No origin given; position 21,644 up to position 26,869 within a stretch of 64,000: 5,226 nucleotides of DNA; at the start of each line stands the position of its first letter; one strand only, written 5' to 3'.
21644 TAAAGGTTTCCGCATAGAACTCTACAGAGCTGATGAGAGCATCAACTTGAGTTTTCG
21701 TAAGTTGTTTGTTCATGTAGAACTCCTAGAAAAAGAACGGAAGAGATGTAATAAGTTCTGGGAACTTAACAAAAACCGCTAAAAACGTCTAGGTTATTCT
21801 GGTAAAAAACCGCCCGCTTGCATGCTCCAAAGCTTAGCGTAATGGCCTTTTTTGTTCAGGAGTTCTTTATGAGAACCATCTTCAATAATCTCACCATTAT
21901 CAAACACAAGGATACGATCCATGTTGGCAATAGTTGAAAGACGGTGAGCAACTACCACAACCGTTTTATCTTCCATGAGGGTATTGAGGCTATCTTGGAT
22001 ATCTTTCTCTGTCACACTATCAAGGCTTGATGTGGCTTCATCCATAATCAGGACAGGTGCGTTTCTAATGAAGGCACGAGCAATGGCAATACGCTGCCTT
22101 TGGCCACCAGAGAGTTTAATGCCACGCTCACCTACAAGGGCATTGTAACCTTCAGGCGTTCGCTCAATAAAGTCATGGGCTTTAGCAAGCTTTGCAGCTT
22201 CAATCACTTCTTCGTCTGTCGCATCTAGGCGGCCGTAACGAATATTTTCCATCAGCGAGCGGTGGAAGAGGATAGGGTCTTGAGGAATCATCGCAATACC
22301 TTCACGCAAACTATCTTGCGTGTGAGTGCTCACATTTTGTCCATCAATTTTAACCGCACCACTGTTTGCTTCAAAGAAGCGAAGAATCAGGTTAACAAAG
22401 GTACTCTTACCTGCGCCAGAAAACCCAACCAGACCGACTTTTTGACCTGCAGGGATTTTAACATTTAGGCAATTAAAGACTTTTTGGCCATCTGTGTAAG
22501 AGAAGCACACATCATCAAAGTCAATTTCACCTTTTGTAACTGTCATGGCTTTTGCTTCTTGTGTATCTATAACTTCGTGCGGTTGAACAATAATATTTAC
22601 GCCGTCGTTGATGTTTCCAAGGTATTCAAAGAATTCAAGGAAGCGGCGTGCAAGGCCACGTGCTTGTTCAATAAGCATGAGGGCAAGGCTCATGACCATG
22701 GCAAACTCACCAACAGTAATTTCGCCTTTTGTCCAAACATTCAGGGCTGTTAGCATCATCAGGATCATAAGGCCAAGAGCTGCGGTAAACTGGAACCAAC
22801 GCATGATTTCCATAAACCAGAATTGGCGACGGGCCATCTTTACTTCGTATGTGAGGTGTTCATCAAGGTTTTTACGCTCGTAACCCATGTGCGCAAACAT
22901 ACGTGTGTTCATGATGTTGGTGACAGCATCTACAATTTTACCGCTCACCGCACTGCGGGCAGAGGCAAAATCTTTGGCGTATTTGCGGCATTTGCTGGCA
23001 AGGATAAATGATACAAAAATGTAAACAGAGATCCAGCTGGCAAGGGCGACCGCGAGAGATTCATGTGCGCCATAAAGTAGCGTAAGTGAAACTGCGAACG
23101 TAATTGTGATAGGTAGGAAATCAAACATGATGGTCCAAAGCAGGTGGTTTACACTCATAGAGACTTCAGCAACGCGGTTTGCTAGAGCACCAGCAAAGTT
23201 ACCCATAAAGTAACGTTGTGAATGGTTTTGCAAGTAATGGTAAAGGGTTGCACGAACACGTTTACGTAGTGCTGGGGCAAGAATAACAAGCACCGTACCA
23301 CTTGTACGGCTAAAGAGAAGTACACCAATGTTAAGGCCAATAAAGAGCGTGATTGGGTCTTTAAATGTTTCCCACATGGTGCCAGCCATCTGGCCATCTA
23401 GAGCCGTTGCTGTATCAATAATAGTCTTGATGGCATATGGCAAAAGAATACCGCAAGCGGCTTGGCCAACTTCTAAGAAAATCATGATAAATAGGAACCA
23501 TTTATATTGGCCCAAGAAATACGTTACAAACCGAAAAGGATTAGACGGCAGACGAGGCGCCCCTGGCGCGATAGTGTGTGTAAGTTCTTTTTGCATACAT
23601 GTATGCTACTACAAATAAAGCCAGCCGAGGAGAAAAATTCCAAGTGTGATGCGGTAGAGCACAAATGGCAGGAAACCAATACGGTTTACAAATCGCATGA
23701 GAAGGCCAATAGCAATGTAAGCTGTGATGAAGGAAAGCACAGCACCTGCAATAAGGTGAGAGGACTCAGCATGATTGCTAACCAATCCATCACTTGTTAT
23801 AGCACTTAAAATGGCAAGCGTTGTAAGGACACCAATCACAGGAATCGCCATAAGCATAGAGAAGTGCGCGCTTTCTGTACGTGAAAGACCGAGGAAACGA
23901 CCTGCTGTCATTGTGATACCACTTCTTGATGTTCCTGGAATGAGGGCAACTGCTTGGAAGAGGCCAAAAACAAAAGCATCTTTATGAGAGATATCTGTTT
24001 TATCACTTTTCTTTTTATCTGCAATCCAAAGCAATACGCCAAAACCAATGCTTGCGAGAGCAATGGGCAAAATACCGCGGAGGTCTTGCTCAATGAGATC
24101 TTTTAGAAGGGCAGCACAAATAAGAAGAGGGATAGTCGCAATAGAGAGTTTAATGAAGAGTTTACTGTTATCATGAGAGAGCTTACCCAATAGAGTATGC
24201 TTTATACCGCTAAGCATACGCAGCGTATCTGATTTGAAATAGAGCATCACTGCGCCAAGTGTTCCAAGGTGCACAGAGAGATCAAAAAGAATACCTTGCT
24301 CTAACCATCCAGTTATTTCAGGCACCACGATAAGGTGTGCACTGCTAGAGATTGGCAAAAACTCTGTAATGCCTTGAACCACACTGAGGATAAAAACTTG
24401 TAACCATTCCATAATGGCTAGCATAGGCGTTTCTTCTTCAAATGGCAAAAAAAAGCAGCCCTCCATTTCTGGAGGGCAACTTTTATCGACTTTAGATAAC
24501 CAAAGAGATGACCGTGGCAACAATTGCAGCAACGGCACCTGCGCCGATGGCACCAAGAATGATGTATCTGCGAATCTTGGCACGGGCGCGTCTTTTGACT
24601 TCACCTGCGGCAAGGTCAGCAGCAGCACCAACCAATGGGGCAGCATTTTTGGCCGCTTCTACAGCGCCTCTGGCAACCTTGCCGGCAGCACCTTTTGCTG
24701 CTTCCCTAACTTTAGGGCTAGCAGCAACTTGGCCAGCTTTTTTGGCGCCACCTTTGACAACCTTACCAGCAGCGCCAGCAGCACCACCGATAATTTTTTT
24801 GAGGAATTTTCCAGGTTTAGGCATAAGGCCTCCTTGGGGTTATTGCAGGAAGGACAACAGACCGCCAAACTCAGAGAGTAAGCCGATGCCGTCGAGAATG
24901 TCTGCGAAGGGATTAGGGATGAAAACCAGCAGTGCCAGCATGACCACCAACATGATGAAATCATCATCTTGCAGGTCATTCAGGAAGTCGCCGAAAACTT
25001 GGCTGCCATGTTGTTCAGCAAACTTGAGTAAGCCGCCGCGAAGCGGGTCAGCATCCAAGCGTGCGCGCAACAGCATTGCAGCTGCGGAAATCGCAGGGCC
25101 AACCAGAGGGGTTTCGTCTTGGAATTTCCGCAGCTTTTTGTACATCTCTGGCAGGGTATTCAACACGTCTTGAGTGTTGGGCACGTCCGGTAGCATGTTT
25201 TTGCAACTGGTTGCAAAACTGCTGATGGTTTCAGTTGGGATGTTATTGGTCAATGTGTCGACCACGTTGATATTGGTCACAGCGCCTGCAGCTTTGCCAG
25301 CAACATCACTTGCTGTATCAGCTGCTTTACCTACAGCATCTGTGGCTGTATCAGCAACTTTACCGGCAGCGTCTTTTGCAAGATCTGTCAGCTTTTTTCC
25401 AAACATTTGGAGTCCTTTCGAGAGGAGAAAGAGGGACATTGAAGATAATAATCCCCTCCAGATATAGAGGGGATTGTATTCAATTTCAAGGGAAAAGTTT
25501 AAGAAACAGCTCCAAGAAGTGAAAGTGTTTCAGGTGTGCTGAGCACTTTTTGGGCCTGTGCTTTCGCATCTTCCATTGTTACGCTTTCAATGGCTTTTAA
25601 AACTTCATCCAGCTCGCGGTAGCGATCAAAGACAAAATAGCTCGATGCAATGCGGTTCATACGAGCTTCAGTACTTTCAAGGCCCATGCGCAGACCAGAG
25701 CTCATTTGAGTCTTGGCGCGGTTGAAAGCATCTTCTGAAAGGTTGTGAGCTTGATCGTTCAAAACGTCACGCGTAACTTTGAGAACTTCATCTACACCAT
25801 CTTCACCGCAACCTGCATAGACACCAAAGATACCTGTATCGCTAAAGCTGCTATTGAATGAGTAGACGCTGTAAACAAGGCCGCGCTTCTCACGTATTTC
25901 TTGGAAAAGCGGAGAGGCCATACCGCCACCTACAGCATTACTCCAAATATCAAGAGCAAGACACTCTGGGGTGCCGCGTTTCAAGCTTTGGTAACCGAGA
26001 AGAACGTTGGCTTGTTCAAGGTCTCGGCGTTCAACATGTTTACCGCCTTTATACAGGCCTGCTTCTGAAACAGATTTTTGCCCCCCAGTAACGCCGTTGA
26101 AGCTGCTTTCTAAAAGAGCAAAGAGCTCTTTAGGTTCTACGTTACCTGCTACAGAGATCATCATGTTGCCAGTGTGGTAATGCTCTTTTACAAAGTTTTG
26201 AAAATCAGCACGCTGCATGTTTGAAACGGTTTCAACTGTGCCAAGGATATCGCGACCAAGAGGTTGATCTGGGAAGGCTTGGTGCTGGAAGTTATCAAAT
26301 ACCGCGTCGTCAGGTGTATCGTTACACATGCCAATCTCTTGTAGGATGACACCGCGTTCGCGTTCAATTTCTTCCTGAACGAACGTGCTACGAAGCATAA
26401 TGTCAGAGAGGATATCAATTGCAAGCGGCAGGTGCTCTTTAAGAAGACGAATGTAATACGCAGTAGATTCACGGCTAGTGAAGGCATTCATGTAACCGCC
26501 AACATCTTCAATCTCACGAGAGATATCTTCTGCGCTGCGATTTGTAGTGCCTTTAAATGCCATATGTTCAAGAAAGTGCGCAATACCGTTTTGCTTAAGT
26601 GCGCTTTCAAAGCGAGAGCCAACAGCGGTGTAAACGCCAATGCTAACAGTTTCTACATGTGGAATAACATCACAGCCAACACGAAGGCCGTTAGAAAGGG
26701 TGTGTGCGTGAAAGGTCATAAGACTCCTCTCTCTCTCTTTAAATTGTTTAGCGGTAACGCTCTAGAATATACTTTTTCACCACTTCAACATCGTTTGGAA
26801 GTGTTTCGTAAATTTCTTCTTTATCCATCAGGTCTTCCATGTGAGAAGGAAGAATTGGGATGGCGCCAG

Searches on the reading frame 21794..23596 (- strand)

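Call 36: search_protein_families(library=pfam, proteins=[window:21794-23596:-])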
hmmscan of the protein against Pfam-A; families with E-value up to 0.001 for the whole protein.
window:21794-23596:- (600 aa): 4 families
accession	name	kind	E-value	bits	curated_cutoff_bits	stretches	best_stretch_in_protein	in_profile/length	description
PF00005.33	ABC_tran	-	2.9e-31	109.3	25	1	376-523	3-137/137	ABC transporter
PF00664.28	ABC_membrane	-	1.4e-19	71.3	28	1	35-309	1-271/274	ABC transporter transmembrane region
PF02463.25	SMC_N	-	4.1e-07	30.1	40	1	402-563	98-209/220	RecF/RecN/SMC N terminal domain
PF03193.22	RsgA_GTPase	-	0.00015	22.1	30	1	315-419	41-144/174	RsgA GTPase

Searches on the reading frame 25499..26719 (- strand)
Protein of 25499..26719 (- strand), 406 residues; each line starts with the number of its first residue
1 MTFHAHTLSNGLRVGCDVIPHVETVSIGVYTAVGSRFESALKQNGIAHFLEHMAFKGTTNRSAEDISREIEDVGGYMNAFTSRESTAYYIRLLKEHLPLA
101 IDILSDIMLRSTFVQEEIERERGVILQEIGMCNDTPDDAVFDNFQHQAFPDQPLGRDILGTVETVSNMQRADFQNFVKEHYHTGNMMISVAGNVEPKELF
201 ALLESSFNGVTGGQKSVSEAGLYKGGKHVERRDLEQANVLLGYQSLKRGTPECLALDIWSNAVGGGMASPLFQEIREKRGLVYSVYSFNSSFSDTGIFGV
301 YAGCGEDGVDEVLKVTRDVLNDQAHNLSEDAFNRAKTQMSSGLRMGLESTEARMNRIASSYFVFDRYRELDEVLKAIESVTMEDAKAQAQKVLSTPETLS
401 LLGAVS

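Call 36: search_protein_families(library=pfam, proteins=[window:25499-26719:-])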
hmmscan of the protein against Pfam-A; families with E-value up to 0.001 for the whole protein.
window:25499-26719:- (406 aa): 2 families
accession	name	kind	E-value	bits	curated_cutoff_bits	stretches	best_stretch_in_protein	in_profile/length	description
PF00675.25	Peptidase_M16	-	2.9e-41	141.3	22.3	1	21-161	9-148/149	Insulinase (Peptidase family M16)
PF05193.26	Peptidase_M16_C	-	1.9e-40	139.1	23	1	168-339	2-181/181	Peptidase M16 inactive domain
